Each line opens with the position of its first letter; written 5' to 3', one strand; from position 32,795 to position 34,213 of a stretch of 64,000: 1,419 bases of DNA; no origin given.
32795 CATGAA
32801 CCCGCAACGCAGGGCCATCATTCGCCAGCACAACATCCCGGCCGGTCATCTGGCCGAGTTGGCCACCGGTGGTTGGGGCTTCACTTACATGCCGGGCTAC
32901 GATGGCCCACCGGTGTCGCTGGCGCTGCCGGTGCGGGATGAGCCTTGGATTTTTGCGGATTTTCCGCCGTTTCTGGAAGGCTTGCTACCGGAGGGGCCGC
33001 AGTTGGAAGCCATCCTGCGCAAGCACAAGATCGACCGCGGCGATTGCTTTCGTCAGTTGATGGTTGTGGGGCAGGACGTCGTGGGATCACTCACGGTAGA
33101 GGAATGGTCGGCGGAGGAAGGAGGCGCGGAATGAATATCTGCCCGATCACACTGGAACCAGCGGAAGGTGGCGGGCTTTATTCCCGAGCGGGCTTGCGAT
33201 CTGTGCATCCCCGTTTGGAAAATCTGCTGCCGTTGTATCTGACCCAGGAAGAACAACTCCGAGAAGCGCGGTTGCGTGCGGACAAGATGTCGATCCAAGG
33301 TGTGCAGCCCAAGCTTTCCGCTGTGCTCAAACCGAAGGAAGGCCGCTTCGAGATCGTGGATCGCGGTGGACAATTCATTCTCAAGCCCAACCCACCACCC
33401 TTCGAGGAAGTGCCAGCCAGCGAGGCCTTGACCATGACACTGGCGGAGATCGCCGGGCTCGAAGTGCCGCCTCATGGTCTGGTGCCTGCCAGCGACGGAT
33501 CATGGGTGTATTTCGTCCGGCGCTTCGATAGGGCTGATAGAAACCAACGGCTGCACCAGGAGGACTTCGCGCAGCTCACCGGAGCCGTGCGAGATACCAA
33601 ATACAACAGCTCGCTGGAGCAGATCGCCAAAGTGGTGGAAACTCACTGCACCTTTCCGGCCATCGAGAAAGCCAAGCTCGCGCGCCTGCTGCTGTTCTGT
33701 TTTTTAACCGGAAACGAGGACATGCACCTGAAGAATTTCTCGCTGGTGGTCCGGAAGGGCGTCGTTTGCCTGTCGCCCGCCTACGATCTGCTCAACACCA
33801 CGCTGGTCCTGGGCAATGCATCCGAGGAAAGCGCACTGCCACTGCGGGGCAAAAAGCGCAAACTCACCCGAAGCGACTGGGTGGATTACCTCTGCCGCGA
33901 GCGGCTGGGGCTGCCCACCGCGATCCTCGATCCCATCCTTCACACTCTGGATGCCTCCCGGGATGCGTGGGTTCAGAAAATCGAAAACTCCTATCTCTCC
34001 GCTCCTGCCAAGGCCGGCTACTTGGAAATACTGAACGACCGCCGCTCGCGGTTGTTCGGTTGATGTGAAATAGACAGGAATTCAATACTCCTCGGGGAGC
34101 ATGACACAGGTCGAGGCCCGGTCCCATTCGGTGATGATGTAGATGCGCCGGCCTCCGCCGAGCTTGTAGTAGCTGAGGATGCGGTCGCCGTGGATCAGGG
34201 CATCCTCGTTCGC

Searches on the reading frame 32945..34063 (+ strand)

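Call 17: search_protein_families(library=pfam, proteins=[window:32945-34063:+], max_evalue=0.001)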
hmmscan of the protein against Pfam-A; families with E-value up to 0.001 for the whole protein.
window:32945-34063:+ (372 aa): 1 family
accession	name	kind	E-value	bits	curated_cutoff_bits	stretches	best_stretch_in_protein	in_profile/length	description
PF07804.18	HipA_C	-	1e-44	153.2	30.5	1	115-340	1-211/213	HipA-like C-terminal domain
